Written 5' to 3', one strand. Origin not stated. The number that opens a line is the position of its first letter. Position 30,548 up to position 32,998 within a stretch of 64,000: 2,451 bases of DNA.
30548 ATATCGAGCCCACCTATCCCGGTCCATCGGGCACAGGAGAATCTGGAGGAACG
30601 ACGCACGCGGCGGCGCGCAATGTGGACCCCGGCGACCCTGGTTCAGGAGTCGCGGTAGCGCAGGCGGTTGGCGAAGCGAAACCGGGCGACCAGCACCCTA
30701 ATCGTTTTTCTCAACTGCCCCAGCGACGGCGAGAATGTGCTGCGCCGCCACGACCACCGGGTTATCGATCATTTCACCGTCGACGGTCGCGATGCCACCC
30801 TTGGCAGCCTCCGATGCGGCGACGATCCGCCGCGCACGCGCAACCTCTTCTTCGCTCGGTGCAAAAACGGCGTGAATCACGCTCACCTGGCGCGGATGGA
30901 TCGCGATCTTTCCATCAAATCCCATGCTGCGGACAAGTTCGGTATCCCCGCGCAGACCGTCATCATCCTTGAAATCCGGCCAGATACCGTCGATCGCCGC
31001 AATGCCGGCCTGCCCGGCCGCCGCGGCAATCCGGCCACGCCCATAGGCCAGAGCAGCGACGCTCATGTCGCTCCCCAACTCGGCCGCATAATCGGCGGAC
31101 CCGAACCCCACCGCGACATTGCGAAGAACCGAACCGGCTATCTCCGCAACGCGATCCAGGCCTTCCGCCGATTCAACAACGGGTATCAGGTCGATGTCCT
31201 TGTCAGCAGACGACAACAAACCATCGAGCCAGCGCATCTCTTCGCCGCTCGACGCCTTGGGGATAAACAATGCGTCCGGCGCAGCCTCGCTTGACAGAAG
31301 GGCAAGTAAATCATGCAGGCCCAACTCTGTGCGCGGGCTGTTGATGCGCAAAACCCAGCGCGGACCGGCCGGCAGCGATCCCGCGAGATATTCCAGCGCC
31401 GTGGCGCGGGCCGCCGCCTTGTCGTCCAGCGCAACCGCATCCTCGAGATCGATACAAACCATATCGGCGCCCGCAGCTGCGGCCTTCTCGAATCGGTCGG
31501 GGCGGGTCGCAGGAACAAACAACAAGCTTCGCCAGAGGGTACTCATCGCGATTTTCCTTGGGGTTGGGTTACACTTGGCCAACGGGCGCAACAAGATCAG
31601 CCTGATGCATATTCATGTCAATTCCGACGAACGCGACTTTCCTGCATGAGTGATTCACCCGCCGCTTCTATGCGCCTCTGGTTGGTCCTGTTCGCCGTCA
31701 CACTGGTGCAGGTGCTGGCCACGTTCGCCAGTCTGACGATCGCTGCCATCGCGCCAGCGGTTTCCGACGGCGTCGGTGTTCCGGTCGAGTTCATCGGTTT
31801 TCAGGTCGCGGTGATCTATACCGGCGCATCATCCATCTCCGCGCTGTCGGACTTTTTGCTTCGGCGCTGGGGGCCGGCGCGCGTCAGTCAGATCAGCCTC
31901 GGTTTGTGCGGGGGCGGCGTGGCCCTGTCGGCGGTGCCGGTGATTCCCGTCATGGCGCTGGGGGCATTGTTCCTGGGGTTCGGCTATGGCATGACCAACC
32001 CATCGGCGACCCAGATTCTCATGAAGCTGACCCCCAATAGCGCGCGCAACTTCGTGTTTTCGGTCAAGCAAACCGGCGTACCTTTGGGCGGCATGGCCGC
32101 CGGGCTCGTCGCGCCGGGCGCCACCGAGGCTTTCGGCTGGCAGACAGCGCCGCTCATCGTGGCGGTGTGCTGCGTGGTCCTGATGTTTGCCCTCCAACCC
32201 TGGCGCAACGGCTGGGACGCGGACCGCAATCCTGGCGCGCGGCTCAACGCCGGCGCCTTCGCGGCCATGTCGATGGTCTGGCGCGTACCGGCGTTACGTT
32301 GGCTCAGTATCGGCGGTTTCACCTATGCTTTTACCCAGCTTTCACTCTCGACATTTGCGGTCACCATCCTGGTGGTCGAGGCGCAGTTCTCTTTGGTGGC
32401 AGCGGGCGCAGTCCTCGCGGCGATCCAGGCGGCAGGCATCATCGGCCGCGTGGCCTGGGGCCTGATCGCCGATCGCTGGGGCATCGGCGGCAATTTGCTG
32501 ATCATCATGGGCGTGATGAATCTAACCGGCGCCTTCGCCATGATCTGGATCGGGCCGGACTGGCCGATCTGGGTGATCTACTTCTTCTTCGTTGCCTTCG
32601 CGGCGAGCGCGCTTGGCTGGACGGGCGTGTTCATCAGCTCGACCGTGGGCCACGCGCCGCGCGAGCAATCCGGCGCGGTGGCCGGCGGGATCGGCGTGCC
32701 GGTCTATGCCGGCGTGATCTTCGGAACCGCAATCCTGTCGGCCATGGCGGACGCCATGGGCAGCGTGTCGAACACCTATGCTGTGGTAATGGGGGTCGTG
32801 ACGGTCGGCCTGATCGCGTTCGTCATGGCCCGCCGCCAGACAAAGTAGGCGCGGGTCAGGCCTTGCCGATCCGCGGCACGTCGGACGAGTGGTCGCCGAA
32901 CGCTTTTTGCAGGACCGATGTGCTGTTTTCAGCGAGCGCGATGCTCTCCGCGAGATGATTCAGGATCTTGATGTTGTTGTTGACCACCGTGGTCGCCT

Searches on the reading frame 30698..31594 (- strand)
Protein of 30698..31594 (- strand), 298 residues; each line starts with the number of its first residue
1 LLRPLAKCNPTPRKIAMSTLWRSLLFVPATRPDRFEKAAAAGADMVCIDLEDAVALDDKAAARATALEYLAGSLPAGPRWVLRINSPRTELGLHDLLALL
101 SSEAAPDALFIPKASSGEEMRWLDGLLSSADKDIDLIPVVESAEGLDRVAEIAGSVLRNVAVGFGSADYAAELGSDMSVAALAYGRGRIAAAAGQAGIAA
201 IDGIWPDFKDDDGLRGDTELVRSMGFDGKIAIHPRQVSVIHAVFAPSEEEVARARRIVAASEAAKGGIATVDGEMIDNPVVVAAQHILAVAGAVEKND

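Call 4: search_protein_families(library=ncbifam, proteins=[window:30698-31594:-])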
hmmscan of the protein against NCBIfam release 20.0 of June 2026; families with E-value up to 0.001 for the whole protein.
window:30698-31594:- (298 aa): 3 families
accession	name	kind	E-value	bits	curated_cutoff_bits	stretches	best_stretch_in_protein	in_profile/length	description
NF038242.1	RipC_Ccl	equivalog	6.8e-78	261.9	375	1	22-290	2-267/268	itaconate degradation C-C-lyase RipC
TIGR01588.1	citE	equivalog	1.4e-54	185.1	443.4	1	20-293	2-285/288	citrate (pro-3S)-lyase subunit beta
NF041626.1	malyCoAlyase_Halo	equivalog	4.9e-10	38.9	500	1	129-286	134-308/340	L-malyl-CoA/beta-methylmalyl-CoA lyase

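Call 9: search_protein_families(library=pfam, proteins=[window:30698-31594:-], max_evalue=0.01)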
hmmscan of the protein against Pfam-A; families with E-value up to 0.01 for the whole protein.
window:30698-31594:- (298 aa): 2 families
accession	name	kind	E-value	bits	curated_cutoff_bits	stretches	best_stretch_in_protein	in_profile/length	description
PF03328.21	HpcH_HpaI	-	4.4e-39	134.5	25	1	22-234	1-221/221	HpcH/HpaI aldolase/citrate lyase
PF15617.12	C-C_Bond_Lyase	-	1.5e-14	54.3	28.4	2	212-276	228-299/320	C-C_Bond_Lyase of the TIM-Barrel fold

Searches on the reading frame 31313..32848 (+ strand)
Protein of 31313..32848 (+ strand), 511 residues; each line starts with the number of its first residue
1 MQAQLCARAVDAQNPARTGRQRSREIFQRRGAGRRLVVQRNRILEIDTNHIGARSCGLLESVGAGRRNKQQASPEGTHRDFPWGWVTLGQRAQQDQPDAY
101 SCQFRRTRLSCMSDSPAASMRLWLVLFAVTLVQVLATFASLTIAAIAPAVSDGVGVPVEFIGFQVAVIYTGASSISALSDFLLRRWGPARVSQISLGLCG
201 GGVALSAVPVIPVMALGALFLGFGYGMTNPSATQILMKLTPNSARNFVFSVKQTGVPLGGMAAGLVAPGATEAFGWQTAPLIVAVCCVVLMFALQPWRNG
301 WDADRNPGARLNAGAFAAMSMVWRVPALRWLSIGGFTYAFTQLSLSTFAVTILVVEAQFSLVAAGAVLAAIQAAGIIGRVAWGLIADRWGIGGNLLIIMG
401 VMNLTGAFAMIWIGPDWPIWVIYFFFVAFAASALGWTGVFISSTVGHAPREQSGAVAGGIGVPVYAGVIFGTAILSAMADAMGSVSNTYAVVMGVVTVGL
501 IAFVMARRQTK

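Call 4: search_protein_families(library=ncbifam, proteins=[window:31313-32848:+])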
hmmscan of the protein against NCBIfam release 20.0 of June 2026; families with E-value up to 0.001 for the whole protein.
window:31313-32848:+ (511 aa): 3 families
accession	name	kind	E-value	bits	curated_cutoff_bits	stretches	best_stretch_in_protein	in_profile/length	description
NF053517.1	HbztTptrPcaK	equivalog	1e-05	24.8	770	1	114-296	9-192/437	4-hydroxybenzoate transporter PcaK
TIGR00881.1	2A0104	subfamily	1.5e-05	24.2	407.75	1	203-482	75-373/379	phosphoglycerate transporter protein PgtP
TIGR00895.1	2A0115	subfamily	9.4e-05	21.5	418.55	1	118-294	11-188/398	aromatic acid/H+ symport family MFS transporter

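Call 9: search_protein_families(library=pfam, proteins=[window:31313-32848:+], max_evalue=0.01)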
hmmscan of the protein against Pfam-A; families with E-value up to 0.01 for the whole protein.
window:31313-32848:+ (511 aa): 1 family
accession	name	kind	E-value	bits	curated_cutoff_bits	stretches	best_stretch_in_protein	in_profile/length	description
PF07690.21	MFS_1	-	3.9e-29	102.1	33.4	1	130-471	2-346/347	Major Facilitator Superfamily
